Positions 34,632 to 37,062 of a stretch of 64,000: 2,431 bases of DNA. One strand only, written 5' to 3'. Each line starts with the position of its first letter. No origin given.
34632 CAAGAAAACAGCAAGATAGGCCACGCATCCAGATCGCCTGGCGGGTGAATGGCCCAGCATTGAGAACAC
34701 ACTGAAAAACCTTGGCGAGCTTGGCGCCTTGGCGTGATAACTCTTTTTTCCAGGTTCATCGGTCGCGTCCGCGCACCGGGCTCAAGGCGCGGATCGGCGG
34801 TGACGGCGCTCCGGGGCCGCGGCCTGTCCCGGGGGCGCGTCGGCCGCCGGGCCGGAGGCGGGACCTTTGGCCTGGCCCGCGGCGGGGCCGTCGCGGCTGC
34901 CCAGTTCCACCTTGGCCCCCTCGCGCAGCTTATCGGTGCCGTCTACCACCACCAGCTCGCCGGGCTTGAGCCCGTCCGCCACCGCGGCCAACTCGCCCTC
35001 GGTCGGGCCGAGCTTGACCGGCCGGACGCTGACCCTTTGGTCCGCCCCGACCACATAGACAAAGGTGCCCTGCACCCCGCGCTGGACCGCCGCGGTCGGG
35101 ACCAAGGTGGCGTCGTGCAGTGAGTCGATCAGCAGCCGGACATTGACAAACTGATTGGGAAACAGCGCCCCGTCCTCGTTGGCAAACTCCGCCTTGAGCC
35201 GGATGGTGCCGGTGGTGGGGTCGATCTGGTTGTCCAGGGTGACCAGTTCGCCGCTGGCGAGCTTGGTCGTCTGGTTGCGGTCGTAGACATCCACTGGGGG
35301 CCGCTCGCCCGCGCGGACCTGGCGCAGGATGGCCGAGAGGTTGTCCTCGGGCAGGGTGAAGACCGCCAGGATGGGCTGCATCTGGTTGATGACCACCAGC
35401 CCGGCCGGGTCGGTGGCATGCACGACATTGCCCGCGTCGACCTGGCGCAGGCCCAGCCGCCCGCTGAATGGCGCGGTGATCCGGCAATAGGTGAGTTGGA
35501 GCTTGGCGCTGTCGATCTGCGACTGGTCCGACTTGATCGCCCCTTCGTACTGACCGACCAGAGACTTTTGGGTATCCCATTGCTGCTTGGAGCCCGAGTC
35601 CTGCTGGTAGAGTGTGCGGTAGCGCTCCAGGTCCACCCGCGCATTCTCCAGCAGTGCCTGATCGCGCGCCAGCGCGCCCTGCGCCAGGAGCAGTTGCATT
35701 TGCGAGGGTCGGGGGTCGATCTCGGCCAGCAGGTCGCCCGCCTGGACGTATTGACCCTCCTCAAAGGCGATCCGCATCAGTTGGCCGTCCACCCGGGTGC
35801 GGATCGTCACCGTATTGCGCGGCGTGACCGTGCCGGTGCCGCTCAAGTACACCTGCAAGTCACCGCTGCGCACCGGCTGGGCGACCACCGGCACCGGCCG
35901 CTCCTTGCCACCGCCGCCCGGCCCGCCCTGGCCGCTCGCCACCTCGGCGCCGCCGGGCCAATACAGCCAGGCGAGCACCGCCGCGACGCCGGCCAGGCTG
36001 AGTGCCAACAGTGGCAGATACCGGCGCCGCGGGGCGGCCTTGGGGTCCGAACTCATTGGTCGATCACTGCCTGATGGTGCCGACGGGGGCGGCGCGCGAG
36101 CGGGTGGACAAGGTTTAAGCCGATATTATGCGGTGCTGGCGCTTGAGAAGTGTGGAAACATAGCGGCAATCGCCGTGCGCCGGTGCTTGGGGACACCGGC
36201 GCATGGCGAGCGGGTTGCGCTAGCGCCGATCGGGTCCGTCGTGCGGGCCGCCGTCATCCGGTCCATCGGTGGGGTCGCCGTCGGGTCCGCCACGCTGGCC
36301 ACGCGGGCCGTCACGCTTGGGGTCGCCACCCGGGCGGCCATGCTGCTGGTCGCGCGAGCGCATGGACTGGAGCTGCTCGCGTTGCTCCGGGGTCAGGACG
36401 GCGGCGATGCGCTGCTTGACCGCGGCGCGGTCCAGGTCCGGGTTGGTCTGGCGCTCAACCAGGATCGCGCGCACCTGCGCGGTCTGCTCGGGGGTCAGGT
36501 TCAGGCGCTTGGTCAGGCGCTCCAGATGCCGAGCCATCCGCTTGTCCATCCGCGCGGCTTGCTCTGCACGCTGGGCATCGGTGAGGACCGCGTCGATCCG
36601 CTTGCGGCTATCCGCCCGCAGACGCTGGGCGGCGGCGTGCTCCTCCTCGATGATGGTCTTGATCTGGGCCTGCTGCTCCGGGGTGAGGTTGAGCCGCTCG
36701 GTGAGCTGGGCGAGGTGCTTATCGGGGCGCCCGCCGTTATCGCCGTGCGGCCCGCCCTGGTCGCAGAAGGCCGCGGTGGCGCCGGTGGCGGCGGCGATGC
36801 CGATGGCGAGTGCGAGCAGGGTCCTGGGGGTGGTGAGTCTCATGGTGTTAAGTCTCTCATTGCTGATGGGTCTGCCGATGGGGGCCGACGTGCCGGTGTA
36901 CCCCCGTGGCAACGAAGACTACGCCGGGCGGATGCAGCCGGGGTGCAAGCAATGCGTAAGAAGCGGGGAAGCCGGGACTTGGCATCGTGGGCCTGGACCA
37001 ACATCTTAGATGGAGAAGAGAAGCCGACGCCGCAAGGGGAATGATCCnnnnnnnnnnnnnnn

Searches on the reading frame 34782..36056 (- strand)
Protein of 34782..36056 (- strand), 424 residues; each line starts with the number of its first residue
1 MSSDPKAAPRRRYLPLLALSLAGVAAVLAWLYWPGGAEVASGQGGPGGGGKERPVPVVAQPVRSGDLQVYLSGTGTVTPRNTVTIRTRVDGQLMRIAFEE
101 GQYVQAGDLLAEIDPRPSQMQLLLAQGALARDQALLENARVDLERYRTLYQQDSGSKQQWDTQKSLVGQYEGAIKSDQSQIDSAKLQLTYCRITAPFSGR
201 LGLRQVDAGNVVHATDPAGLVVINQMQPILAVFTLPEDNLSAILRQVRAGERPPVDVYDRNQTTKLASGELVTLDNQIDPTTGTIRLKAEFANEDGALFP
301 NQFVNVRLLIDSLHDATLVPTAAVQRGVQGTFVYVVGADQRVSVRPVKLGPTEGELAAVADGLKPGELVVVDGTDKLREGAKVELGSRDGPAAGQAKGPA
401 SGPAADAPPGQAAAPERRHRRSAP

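Call 22: search_protein_families(library=pfam, max_evalue=0.001, proteins=[window:34782-36056:-])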
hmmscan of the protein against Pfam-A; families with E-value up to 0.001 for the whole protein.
window:34782-36056:- (424 aa): 4 families
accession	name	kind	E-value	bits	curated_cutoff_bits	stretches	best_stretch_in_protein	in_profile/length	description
PF13437.12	HlyD_3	-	1.6e-13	51.7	22.2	1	193-295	2-97/106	HlyD family secretion protein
PF16576.10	HlyD_D23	-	7e-12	45.5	30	1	72-304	9-214/214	Barrel-sandwich domain of CusB or HlyD membrane-fusion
PF13533.13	Biotin_lipoyl_2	-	1.2e-07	31.8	29.8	1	83-114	1-32/32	Biotin-lipoyl like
PF00529.27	CusB_dom_1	-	0.00015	22.4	26.5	1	28-371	6-89/89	Cation efflux system protein CusB domain 1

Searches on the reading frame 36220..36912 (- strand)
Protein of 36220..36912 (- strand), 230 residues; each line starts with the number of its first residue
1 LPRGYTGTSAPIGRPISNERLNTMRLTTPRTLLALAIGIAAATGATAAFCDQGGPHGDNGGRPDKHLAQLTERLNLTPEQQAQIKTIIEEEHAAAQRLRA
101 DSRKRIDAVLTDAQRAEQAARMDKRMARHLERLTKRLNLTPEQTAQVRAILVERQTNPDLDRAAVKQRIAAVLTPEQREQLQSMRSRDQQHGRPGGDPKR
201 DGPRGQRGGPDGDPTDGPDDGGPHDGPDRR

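Call 22: search_protein_families(library=pfam, max_evalue=0.001, proteins=[window:36220-36912:-])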
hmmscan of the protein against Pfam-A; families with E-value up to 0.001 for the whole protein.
window:36220-36912:- (230 aa): 2 families
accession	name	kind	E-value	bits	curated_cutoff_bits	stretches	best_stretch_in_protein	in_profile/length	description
PF07813.17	LTXXQ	-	1.4e-10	42.2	24.3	1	65-149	4-98/100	LTXXQ motif family protein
PF13801.11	Metal_resist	-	7e-07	29.9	29.2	1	33-110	3-76/125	Heavy-metal resistance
